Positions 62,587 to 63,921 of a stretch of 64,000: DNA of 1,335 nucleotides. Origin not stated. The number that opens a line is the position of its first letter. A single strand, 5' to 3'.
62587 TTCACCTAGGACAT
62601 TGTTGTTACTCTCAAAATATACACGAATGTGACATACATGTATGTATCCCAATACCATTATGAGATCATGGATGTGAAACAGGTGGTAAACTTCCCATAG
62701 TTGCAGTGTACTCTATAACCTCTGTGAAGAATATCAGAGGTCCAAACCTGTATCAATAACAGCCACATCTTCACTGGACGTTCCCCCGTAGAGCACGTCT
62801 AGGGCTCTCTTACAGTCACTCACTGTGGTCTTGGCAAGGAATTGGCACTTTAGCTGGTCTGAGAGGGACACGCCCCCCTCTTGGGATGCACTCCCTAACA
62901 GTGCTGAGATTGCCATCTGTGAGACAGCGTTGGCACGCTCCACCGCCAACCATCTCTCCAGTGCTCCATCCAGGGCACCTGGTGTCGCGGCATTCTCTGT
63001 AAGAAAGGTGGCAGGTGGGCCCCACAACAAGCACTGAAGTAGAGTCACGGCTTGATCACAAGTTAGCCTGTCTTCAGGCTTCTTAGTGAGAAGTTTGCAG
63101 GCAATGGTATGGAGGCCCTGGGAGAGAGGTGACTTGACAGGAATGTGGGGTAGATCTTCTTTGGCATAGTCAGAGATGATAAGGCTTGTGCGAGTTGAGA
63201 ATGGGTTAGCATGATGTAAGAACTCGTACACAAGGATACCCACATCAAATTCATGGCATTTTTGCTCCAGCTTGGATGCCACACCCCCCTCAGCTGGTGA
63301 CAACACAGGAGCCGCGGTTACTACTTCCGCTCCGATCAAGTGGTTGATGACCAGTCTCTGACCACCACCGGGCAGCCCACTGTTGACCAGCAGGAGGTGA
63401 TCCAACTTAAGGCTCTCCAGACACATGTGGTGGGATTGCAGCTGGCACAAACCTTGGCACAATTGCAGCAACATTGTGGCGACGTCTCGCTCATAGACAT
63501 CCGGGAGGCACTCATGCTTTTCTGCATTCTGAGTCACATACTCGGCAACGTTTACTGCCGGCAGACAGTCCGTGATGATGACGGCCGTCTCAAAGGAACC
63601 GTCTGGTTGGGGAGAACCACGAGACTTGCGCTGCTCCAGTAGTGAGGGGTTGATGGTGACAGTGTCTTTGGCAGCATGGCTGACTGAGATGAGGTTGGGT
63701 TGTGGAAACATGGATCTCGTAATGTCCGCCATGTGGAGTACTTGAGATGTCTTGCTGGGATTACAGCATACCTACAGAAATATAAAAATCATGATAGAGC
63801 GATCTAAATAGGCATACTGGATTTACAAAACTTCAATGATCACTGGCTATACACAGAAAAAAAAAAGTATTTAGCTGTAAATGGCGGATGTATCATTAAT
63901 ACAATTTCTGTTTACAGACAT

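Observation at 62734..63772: Terminal exon of a convergently oriented gene encoding a kinase-like domain with degenerate HRD and DFG motifs (candidate pseudokinase)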

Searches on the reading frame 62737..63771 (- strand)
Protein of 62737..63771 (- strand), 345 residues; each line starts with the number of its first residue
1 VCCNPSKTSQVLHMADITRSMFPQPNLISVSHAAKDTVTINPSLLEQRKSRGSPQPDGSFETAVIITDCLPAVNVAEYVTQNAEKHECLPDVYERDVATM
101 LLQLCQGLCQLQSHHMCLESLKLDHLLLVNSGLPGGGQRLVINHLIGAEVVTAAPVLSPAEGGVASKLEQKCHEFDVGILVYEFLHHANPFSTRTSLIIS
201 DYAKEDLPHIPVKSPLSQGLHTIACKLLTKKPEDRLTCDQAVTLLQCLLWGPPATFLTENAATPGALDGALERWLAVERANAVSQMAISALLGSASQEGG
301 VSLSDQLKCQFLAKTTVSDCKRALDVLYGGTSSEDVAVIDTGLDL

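Call 4: search_protein_families(library=pfam, proteins=[window:62737-63771:-], max_evalue=10)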
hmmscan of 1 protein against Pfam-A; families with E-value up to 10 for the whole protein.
window:62737-63771:- (345 aa): 1 family
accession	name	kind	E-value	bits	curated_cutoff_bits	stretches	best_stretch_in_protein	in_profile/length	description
PF00069.31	Pkinase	-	2.7e-05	24.2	31.7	1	170-242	176-258/263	Protein kinase domain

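Call 5: search_solved_structures(query=window:62737-63771:-, max_evalue=10, show_alignments=3)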
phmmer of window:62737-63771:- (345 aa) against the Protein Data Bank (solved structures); distinct sequences matched with E-value up to 10: 38.
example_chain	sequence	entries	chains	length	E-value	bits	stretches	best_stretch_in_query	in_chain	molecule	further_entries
6bhc_A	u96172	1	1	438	7e-42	146.7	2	143-319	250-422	Pseudopodium-enriched atypical kinase 1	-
5ve6_A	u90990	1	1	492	1.9e-37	132.2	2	166-317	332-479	Tyrosine-protein kinase SgK223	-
6ewx_A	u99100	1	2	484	6.6e-35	123.8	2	166-317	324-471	PEAK1-related kinase-activating pseudokinase 1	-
7t3x_A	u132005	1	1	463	1.8e-12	50.1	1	152-287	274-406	Serine/threonine-protein kinase PINK1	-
6eqi_C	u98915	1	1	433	1.9e-12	50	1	152-287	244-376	Serine/threonine-protein kinase PINK1, putative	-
7t4m_A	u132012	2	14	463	2.2e-12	49.8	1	152-287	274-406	Serine/threonine-protein kinase PINK1, putative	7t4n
7t4k_A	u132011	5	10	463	2.2e-12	49.8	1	152-287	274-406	Serine/threonine-protein kinase PINK1, putative | Serine/threonine-protein kinase Pink1, mitochondrial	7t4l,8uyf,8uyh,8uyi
8udc_A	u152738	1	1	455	2.9e-09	39.6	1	151-275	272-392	Serine/threonine-protein kinase Pink1, mitochondrial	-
8uct_A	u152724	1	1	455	2.9e-09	39.6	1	151-275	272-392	Serine/threonine-protein kinase Pink1, mitochondrial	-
7mp8_A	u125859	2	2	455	7.1e-09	38.3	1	151-275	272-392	Serine/threonine-protein kinase PINK1, mitochondrial-like Protein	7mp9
5oat_A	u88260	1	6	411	1.9e-08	36.9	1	154-276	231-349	Serine/threonine-protein kinase PINK1, mitochondrial-like Protein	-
5yj9_D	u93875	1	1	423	2.1e-08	36.7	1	155-275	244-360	Serine/threonine-protein kinase PINK1, mitochondrial-like Protein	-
8dp5_A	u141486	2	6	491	8.9e-08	34.7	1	211-328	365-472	Protein PEAK3 | Protein PEAK3 fragment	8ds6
9kox_C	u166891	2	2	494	0.001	21.3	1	153-256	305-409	Serine/threonine-protein kinase PINK1, mitochondrial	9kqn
9kmr_C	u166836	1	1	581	0.0017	20.6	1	153-255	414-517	Serine/threonine-protein kinase PINK1, mitochondrial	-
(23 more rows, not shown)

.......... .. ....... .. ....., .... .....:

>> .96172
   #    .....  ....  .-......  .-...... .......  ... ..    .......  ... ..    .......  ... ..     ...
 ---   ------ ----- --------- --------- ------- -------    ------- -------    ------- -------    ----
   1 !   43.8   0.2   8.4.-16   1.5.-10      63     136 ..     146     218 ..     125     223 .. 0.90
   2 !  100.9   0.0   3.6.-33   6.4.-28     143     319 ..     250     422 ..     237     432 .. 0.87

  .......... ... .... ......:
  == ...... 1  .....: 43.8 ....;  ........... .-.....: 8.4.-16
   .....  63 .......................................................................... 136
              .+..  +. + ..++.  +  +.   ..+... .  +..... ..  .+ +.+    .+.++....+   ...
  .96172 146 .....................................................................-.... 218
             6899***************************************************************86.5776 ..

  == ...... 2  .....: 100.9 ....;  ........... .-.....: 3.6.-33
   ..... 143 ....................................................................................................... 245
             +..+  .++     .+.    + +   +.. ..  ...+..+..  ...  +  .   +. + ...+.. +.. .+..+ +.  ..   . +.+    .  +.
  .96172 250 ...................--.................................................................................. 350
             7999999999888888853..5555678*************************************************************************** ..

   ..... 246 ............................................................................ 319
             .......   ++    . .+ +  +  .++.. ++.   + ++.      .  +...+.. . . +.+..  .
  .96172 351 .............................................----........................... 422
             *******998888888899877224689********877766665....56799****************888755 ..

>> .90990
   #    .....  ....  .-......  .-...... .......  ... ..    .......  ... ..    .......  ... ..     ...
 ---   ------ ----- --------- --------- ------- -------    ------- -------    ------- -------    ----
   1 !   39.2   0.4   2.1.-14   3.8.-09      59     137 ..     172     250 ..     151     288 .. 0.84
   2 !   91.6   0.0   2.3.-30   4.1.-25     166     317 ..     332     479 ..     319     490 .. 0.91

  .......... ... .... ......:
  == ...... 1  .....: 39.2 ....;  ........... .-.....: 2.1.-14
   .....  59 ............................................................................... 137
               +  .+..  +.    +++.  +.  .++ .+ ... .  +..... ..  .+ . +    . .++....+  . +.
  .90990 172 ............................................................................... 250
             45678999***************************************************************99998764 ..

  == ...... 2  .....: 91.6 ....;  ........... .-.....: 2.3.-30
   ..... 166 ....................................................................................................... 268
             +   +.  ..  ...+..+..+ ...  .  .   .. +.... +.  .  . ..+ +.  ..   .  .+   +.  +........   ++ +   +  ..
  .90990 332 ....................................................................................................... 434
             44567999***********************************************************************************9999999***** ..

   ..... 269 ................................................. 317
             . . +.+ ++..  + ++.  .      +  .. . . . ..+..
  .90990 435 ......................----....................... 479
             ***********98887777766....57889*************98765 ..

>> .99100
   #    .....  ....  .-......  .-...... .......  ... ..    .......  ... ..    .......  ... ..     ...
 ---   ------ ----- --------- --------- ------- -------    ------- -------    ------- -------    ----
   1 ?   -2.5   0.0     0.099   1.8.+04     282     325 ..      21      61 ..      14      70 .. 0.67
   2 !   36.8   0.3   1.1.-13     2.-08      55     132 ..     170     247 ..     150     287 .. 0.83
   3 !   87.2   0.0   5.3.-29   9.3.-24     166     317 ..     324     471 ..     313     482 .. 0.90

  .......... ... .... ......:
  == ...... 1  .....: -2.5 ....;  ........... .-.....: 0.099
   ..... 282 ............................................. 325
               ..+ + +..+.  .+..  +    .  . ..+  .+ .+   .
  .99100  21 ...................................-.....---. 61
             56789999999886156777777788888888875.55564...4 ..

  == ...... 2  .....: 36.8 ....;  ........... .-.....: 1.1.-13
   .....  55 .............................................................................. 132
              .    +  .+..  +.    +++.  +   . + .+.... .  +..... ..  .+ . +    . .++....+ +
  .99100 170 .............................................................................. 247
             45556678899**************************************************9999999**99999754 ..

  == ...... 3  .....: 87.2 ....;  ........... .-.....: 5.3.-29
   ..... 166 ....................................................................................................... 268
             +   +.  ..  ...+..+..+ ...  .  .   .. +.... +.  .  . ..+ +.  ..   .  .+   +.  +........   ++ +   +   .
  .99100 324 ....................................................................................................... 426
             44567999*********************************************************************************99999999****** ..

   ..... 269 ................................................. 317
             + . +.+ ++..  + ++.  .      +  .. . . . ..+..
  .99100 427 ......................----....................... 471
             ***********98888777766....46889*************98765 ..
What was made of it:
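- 62737..63771 (-): Coding part of the terminal exon: 345 codons, phase 0. Identical to residues 1348-1692 of XP_072173691.1 (Diadema setosum). PEAK1 6bhc E 7e-42 (call 5).
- On PEAK / NKF3 pseudokinases (PEAK1, PRAG1/PEAK2, PEAK3): Against the PDB: PEAK1 7e-42, PRAG1 2e-37, PEAK3 9e-8; the next family, PINK1, scores 1e-12 (call 5).
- Sequence: phmmer against the PDB gives PEAK1 6bhc 7e-42, PRAG1 5ve6 2e-37 and 6ewx 7e-35, PEAK3 9e-8, PINK1 about 1e-12 (call 5).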

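Call 6: find_homologous_proteins(query=window:62737-63771:-)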
Query window:62737-63771:- (345 aa): 11 proteins with E <= 0.001 among 5828 candidates.
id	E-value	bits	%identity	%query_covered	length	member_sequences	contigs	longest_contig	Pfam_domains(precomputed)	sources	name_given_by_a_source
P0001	1.0e-132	460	62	100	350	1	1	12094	-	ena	-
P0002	6.8e-65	237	45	81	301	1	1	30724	PF00069.32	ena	-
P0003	1.8e-36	144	34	77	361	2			PF07714.24,PF00069.32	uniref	uniref:Inactive tyrosine-protein kinase PEAK1 n=2 Tax=Micrurus TaxID=8634 RepID=A0A2D4HE96_MICLE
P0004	7.2e-36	142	34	74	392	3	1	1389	PF07714.24,PF00069.32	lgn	-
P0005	8.0e-36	142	35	74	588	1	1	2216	PF07714.24,PF00069.32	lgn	-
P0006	1.1e-35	141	34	74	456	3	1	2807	PF07714.24,PF00069.32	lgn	-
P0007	7.2e-35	139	33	77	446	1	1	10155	PF07714.24,PF00069.32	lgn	-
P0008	8.3e-34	135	33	77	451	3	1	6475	PF07714.24,PF00069.32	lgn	-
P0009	2.1e-33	134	31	77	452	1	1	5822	PF07714.24,PF00069.32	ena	-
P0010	2.4e-32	130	31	77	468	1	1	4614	PF07714.24,PF00069.32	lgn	-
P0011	2.7e-23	101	34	77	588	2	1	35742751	PF07714.24,PF00069.32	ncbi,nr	ncbi:inactive tyrosine-protein kinase PEAK1 isoform X2 [Pristis pectinata]|nr:inactive tyrosine-prot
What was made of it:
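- Tried and rejected: The word-indexed homologue search (call 6) found only two unnamed metagenome ORFs and vertebrate PEAK1 fragments.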

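Call 9: find_encoding_contigs(protein=P0001, flank=10000)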
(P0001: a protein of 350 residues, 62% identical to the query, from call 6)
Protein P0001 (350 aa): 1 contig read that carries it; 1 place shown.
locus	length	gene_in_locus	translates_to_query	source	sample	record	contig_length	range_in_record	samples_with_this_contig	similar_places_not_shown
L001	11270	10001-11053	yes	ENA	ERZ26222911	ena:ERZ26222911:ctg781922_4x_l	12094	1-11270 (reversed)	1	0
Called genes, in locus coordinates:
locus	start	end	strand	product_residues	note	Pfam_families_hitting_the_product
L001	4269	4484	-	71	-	-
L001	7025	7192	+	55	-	-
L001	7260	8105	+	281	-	-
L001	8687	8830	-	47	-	-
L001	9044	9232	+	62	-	-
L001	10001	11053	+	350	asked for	-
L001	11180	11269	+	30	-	?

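Call 10: find_encoding_contigs(protein=P0002, flank=10000)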
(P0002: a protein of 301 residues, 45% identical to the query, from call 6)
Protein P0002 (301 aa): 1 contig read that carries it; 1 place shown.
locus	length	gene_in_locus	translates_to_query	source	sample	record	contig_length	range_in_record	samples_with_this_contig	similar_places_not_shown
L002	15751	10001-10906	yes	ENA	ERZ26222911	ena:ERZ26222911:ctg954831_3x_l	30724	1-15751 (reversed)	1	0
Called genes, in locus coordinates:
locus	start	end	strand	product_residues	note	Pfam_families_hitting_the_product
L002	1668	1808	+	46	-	-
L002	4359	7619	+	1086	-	-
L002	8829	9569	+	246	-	-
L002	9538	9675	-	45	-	-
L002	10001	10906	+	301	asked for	PF00069:Pkinase (weak)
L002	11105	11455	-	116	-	-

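Call 28: predict_structure(alignment_id=A1)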
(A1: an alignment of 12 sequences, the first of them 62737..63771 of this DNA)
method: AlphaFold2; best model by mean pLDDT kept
length: 345 residues; sequences in the alignment: 12
mean_pLDDT: 70.7   pTM: 0.70
mean pLDDT of the five models: 70.7, 70.1, 69.8, 69.4, 68.3
residues with pLDDT >= 90: 124; 70-90: 95; 50-70: 23; < 50: 103
segments of 3 or more residues with pLDDT < 50: 1-66, 151-170, 331-345
pLDDT, mean of each block of 10 residues (from residue 1): 29 32 30 27 30 32 47 89 95 96 92 74 89 84 61 41 38 84 93 80 86 92 93 89 96 87 85 96 86 60 91 94 87 37 33
secondary structure, 60 per line:
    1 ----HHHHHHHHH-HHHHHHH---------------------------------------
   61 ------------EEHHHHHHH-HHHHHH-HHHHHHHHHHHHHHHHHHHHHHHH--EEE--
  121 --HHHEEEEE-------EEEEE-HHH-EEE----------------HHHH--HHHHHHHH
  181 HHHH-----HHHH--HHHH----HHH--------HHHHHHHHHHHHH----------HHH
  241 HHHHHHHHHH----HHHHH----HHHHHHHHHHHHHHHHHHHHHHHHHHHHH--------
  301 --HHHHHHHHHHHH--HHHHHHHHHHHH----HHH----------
elements in order: H5-13 H15-21 H75-81 H83-88 H90-113 E116-118 E126-130 E138-142 E148-150 H167-170 H173-184 H190-193 H196-199 H215-227 H238-250 H255-259 H264-292 H303-314 H317-328
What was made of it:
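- On PEAK / NKF3 pseudokinases: Predicted helices at residues 264-292, 303-314 and 317-328, mostly at pLDDT 85-96 (call 28).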

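Call 34: fold_search(model_id=the predicted structure, library=pdb)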
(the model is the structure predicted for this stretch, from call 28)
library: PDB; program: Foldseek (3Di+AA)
matches with E <= 10: 1722; with E <= 0.001: 32
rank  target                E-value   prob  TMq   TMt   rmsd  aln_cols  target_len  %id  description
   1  6bhc                  2.6e-14  1.00  0.63  0.59   5.5       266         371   33  Crystal structure of pseduokinase PEAK1 (Sugen Kinase 269) (released 2017-12-13)
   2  5ve6                  5.1e-14  1.00  0.61  0.60   4.1       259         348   35  Crystal structure of Sugen kinase 223 (released 2017-10-18)
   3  6ewx_A                6.8e-14  1.00  0.63  0.61   3.3       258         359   34  Structure of Pragmin pseudo-kinase reveals a dimerization mechanism to regulate protein tyrosine phosphorylation and n (released 2018-01-31)
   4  6ewx_B                3.6e-13  1.00  0.65  0.63   2.8       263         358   33  Structure of Pragmin pseudo-kinase reveals a dimerization mechanism to regulate protein tyrosine phosphorylation and n (released 2018-01-31)
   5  8dp5_A                2.4e-08  1.00  0.50  0.52   4.9       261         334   26  Structure of the PEAK3/14-3-3 complex (released 2023-06-28)
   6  8dp5_B                1.4e-07  1.00  0.49  0.51   5.1       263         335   26  Structure of the PEAK3/14-3-3 complex (released 2023-06-28)
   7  5yj9                  1.0e-06  1.00  0.47  0.47   6.4       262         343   22  Crystal structure of Tribolium castaneum PINK1 kinase domain in complex with AMP-PNP (released 2018-07-25)
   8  7t4k_A                1.0e-06  1.00  0.48  0.44   6.4       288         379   21  Structure of dimeric phosphorylated Pediculus humanus (Ph) PINK1 with kinked alpha-C helix in chain B (released 2022-01-12)
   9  8uct                  1.1e-06  1.00  0.46  0.41   6.3       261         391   22  Crystal structure of TcPINK1 in complex with PRT (released 2024-05-08)
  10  7mp9                  1.3e-06  1.00  0.52  0.45   5.2       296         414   20  Crystal structure of the cytosolic domain of Tribolium castaneum PINK1 phosphorylated at Ser205 in complex with ADP anal (released 2021-12-01)
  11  9eih_B                2.5e-06  1.00  0.52  0.41   6.3       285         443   19  Import stalled PINK1 TOM complex (released 2025-03-12)
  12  8uyh_A                2.7e-06  1.00  0.48  0.45   5.6       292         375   20  Structure of AMP-PNP-bound Pediculus humanus (Ph) PINK1 dimer (released 2024-01-31)
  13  7t4l_A                2.7e-06  1.00  0.47  0.43   6.2       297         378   20  Structure of dimeric phosphorylated Pediculus humanus (Ph) PINK1 with extended alpha-C helix in chain B (released 2022-01-12)
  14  7t3x                  3.1e-06  1.00  0.51  0.45   6.0       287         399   20  Structure of unphosphorylated Pediculus humanus (Ph) PINK1 D334A mutant (released 2021-12-22)
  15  7t4l_B                3.1e-06  1.00  0.49  0.46   5.2       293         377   19  Structure of dimeric phosphorylated Pediculus humanus (Ph) PINK1 with extended alpha-C helix in chain B (released 2022-01-12)
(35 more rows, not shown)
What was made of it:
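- Fold: the exon model (pLDDT 70.7; residues 67-330 confident) hits 6bhc, 5ve6 and 6ewx at about 1e-14 (calls 28, 34).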

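Call 43: search_protein_representatives(alignment_id=A2)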
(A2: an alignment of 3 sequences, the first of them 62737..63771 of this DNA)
Query: 3 sequences, 340 profile positions. Proteins with E-value up to 0.001 (for the whole library): 207; up to 1e-10: 84; up to 1e-30: 52. The best 150 are listed.
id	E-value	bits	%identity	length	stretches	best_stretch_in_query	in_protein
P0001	3.7e-197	670.4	-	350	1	2-340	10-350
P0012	1.2e-191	652.2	-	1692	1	1-340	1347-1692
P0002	8.1e-149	511.5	-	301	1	6-325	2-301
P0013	6.3e-114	396.8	-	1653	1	1-325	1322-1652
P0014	8.7e-77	274.6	-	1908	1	2-325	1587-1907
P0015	3.4e-76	272.7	-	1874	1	2-325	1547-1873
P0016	1.3e-71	257.6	-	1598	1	22-325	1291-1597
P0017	5.0e-62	226.1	-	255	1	76-325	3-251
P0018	5.0e-58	213.0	-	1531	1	3-325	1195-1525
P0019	1.8e-47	178.3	-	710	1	46-326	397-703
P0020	3.8e-47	177.2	-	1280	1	58-323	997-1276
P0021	7.3e-47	176.3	-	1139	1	57-325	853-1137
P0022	5.8e-46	173.3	-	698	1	57-317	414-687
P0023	9.0e-46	172.7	-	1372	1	51-313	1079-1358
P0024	1.8e-45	171.7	-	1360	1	51-325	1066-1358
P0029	1.2e-43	165.7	-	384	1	20-326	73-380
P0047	7.6e-37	143.3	-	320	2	168-325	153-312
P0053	3.3e-35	137.9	-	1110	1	60-324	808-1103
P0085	2.0e-13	66.4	-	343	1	66-326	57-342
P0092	4.5e-11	58.6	-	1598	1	61-325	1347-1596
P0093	6.9e-11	58.0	-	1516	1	65-325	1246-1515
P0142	1.3e-06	43.9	-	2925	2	64-131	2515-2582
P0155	7.7e-06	41.4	-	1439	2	57-131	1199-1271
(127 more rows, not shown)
